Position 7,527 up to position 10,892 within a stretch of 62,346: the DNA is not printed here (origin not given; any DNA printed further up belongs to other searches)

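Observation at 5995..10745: Three-gene TPR-CHAT (caspase-like protease) operon with a membrane-anchored coiled-coil partner: candidate protease-triggered conflict/defence system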

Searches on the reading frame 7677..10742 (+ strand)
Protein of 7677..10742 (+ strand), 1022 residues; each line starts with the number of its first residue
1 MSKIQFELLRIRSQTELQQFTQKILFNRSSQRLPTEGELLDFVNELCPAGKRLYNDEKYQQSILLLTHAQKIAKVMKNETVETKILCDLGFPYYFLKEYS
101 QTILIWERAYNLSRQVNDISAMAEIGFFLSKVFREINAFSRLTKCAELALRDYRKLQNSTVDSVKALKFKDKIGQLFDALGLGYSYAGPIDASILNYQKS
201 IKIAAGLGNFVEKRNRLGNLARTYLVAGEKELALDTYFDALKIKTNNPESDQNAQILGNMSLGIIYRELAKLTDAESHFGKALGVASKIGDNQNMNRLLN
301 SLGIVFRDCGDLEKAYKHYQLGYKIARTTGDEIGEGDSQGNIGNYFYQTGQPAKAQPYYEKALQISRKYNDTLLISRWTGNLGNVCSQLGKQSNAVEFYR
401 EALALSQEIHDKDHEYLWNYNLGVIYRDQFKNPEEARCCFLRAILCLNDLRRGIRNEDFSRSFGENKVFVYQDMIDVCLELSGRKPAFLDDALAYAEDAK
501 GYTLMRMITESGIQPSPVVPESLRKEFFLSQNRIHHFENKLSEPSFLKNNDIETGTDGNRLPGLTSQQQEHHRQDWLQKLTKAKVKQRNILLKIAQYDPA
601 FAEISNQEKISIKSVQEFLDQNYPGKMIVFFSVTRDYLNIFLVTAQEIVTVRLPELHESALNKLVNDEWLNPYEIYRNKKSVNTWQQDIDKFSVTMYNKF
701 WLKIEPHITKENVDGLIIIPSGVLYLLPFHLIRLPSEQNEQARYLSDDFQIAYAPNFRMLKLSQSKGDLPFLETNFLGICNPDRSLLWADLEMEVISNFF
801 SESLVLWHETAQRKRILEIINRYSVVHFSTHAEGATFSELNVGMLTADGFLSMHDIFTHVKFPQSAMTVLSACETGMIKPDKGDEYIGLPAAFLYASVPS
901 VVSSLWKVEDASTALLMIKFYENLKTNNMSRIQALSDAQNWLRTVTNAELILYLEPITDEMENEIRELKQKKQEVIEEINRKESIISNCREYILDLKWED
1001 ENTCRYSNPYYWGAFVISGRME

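Call 3: search_protein_families(library=pfam, proteins=[window:7677-10742:+], max_evalue=0.1)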
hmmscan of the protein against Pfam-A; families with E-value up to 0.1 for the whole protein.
window:7677-10742:+ (1022 aa): 16 families
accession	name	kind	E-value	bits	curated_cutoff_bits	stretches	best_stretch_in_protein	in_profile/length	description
PF12770.12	CHAT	-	7.9e-47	160.5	24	1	695-1020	6-289/289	CHAT domain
PF13424.12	TPR_12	-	7e-38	129.1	30.1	4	339-407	6-76/77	Tetratricopeptide repeat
PF00515.34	TPR_1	-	4.2e-19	67.9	27.8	2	340-368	5-33/34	Tetratricopeptide repeat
PF13374.12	TPR_10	-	6.7e-15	55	27.5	2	381-414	7-40/42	Tetratricopeptide repeat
PF13181.12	TPR_8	-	9.7e-15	53.9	25.7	2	338-368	3-33/34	Tetratricopeptide repeat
PF13176.12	TPR_7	-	2.2e-14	52.7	27.9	1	380-407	3-30/36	Tetratricopeptide repeat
PF07719.23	TPR_2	-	8.3e-13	47.8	27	2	341-367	6-32/34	Tetratricopeptide repeat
PF17874.7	TPR_MalT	-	9.6e-09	35.4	45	1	218-369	44-194/336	MalT-like TPR region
PF13432.12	TPR_16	-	8.2e-07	29.8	32.7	1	342-406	3-61/65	Tetratricopeptide repeat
PF24885.1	TPR_NPHP3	-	2.9e-06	27.3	100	1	342-429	105-196/239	Nephrocystin-3 TPR domain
PF13428.12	TPR_14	-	3.1e-06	27.8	23.5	0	343-367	8-32/44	Tetratricopeptide repeat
PF03568.22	Peptidase_C50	-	0.0011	18.7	27.8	1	776-910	274-392/395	Peptidase family C50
PF13414.12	TPR_11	-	0.0056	16.8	26.8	0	383-407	1-25/42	TPR repeat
PF14559.12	TPR_19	-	0.031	15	25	0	348-373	3-28/68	Tetratricopeptide repeat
PF23100.1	DUF2096_N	-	0.048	14.5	26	0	519-585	22-91/96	DUF2096 N-terminal four-helical bundle domain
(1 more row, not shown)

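Call 4: search_protein_families(library=ncbifam, proteins=[window:7677-10742:+], max_evalue=0.1)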
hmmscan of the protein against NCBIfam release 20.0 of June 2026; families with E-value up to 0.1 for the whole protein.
window:7677-10742:+ (1022 aa): 15 families
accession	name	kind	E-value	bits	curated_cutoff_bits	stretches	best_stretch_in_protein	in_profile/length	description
NF053520.1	HK_Porph_FimS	equivalog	5.4e-20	71.2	600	2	297-428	125-256/618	sensor histidine kinase FimS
NF041717.1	HaaA_phane_TPR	equivalog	5.7e-16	57.8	1125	1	251-427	547-723/882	cyclophane-containing RiPP biosynthesis TPR protein HaaT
NF041237.1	CAS_csx29_CRASP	exception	2.2e-11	43.4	300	1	712-944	420-648/670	type III-E CRISPR-associated TPR-CHAT protein Csx29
TIGR02521.1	type_IV_pilW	equivalog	1.2e-10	41.4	154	2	219-374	36-173/234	type IV pilus biogenesis/stability protein PilW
NF053720.1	NsdA_fam_reg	subfamily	1.4e-09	38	75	1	347-407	212-272/432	NsdA family TPR-like regulatory protein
NF002725.1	PRK02603.1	equivalog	1.4e-08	35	143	1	192-284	53-141/173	photosystem I assembly protein Ycf3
NF052312.1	T9SS_PorW_SprE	equivalog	3.2e-07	29.4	250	1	296-386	290-379/716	type IX secretion system periplasmic lipoprotein PorW/SprE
NF053617.1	SARPRegAfsRStmc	equivalog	5.5e-07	27.9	1430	1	219-412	741-932/986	SARP-family global regulator AfsR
NF047507.1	TPR_BatC_Lepto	exception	3.3e-06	26.7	175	1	341-410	63-130/214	TPR repeat-containing protein BatC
NF053779.1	BT3442_fam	equivalog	1e-05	24.5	940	1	219-367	107-253/563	BT3442 family protein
NF040586.1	FxSxx_TPR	equivalog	6.4e-05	21.6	300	1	223-437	481-702/830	FxSxx-COOH system tetratricopeptide repeat protein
TIGR02917.1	PEP_TPR_lipo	equivalog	0.00052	18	312.2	1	278-405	446-562/899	XrtA/PEP-CTERM system TPR-repeat protein PrsT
TIGR02552.1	LcrH_SycD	equivalog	0.0083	15.8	104.8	0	376-408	52-84/136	SycD/LcrH family type III secretion system chaperone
NF047583.1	LIC10604_fam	equivalog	0.0088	15.6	200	1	641-704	13-75/161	LIC10604 family protein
TIGR00540.1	TPR_hemY_coli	hypoth_equivalog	0.037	12.8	142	0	351-402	341-385/385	heme biosynthesis-associated TPR protein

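Call 5: search_protein_families(library=padloc, proteins=[window:7677-10742:+], max_evalue=0.1)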
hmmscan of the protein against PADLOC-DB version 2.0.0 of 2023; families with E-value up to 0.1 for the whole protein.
window:7677-10742:+ (1022 aa): 3 families
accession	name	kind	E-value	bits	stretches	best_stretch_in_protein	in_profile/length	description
PDLC01169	TPR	-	3.2e-16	57.5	2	260-372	113-224/252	TPR repeats containing protein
PDLC01171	TPR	-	7.2e-10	36.5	2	227-332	154-249/504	TPR repeats containing protein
PDLC01092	C3a198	-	8e-09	32.9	2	261-329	201-268/523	TPR protein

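Call 11: search_solved_structures(query=window:7677-10742:+, max_evalue=0.01, show_alignments=3)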
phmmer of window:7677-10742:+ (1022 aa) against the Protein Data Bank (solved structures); distinct sequences matched with E-value up to 0.01: 62 (the best 60 are shown).
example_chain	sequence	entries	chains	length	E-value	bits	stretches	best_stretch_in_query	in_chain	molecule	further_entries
9qhb_A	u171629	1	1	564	4.5e-25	90.8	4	339-406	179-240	Engineered tetratricopeptide repeat protein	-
5a7d_B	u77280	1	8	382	8.2e-25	90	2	312-426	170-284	PINS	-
6hc2_A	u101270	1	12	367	8.9e-24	86.5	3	312-426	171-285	G-protein-signaling modulator 2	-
4wng_A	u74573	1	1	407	1.3e-23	86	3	312-426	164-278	G-protein-signaling modulator 2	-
3sf4_A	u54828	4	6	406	1.3e-23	86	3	312-426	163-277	G-protein-signaling modulator 2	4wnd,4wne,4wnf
5a6c_A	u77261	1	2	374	2.5e-23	85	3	312-426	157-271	G-PROTEIN-SIGNALING MODULATOR 2, AFADIN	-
3ro2_A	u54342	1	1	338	6.6e-23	83.7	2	312-426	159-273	G-protein-signaling modulator 2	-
4g2v_A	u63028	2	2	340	6.7e-23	83.6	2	312-426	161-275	G-protein-signaling modulator 2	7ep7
4a1s_A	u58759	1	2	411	4.6e-22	80.9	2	312-426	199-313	PARTNER OF INSCUTEABLE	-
4jhr_A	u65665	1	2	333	9.1e-19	70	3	312-426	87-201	G-protein-signaling modulator 2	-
9qhc_A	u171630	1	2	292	1.8e-14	55.7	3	333-406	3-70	Engineered tetratricopeptide repeat protein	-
8bu0_A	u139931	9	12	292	1.4e-13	52.8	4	333-406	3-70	Consensus tetratricopeptide repeat protein | Crystal structure of an 8-repeat consensus TPR superhelix with Zinc. | Monomer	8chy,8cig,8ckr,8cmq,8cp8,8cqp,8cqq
3ro3_A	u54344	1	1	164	6e-11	44.1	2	330-426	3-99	G-protein-signaling modulator 2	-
7obi_A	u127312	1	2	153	2.6e-10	41.9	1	298-406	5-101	CTPR-rv4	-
8glv_Lf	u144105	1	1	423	4.3e-08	34.6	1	251-384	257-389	Subunit of axonemal inner dynein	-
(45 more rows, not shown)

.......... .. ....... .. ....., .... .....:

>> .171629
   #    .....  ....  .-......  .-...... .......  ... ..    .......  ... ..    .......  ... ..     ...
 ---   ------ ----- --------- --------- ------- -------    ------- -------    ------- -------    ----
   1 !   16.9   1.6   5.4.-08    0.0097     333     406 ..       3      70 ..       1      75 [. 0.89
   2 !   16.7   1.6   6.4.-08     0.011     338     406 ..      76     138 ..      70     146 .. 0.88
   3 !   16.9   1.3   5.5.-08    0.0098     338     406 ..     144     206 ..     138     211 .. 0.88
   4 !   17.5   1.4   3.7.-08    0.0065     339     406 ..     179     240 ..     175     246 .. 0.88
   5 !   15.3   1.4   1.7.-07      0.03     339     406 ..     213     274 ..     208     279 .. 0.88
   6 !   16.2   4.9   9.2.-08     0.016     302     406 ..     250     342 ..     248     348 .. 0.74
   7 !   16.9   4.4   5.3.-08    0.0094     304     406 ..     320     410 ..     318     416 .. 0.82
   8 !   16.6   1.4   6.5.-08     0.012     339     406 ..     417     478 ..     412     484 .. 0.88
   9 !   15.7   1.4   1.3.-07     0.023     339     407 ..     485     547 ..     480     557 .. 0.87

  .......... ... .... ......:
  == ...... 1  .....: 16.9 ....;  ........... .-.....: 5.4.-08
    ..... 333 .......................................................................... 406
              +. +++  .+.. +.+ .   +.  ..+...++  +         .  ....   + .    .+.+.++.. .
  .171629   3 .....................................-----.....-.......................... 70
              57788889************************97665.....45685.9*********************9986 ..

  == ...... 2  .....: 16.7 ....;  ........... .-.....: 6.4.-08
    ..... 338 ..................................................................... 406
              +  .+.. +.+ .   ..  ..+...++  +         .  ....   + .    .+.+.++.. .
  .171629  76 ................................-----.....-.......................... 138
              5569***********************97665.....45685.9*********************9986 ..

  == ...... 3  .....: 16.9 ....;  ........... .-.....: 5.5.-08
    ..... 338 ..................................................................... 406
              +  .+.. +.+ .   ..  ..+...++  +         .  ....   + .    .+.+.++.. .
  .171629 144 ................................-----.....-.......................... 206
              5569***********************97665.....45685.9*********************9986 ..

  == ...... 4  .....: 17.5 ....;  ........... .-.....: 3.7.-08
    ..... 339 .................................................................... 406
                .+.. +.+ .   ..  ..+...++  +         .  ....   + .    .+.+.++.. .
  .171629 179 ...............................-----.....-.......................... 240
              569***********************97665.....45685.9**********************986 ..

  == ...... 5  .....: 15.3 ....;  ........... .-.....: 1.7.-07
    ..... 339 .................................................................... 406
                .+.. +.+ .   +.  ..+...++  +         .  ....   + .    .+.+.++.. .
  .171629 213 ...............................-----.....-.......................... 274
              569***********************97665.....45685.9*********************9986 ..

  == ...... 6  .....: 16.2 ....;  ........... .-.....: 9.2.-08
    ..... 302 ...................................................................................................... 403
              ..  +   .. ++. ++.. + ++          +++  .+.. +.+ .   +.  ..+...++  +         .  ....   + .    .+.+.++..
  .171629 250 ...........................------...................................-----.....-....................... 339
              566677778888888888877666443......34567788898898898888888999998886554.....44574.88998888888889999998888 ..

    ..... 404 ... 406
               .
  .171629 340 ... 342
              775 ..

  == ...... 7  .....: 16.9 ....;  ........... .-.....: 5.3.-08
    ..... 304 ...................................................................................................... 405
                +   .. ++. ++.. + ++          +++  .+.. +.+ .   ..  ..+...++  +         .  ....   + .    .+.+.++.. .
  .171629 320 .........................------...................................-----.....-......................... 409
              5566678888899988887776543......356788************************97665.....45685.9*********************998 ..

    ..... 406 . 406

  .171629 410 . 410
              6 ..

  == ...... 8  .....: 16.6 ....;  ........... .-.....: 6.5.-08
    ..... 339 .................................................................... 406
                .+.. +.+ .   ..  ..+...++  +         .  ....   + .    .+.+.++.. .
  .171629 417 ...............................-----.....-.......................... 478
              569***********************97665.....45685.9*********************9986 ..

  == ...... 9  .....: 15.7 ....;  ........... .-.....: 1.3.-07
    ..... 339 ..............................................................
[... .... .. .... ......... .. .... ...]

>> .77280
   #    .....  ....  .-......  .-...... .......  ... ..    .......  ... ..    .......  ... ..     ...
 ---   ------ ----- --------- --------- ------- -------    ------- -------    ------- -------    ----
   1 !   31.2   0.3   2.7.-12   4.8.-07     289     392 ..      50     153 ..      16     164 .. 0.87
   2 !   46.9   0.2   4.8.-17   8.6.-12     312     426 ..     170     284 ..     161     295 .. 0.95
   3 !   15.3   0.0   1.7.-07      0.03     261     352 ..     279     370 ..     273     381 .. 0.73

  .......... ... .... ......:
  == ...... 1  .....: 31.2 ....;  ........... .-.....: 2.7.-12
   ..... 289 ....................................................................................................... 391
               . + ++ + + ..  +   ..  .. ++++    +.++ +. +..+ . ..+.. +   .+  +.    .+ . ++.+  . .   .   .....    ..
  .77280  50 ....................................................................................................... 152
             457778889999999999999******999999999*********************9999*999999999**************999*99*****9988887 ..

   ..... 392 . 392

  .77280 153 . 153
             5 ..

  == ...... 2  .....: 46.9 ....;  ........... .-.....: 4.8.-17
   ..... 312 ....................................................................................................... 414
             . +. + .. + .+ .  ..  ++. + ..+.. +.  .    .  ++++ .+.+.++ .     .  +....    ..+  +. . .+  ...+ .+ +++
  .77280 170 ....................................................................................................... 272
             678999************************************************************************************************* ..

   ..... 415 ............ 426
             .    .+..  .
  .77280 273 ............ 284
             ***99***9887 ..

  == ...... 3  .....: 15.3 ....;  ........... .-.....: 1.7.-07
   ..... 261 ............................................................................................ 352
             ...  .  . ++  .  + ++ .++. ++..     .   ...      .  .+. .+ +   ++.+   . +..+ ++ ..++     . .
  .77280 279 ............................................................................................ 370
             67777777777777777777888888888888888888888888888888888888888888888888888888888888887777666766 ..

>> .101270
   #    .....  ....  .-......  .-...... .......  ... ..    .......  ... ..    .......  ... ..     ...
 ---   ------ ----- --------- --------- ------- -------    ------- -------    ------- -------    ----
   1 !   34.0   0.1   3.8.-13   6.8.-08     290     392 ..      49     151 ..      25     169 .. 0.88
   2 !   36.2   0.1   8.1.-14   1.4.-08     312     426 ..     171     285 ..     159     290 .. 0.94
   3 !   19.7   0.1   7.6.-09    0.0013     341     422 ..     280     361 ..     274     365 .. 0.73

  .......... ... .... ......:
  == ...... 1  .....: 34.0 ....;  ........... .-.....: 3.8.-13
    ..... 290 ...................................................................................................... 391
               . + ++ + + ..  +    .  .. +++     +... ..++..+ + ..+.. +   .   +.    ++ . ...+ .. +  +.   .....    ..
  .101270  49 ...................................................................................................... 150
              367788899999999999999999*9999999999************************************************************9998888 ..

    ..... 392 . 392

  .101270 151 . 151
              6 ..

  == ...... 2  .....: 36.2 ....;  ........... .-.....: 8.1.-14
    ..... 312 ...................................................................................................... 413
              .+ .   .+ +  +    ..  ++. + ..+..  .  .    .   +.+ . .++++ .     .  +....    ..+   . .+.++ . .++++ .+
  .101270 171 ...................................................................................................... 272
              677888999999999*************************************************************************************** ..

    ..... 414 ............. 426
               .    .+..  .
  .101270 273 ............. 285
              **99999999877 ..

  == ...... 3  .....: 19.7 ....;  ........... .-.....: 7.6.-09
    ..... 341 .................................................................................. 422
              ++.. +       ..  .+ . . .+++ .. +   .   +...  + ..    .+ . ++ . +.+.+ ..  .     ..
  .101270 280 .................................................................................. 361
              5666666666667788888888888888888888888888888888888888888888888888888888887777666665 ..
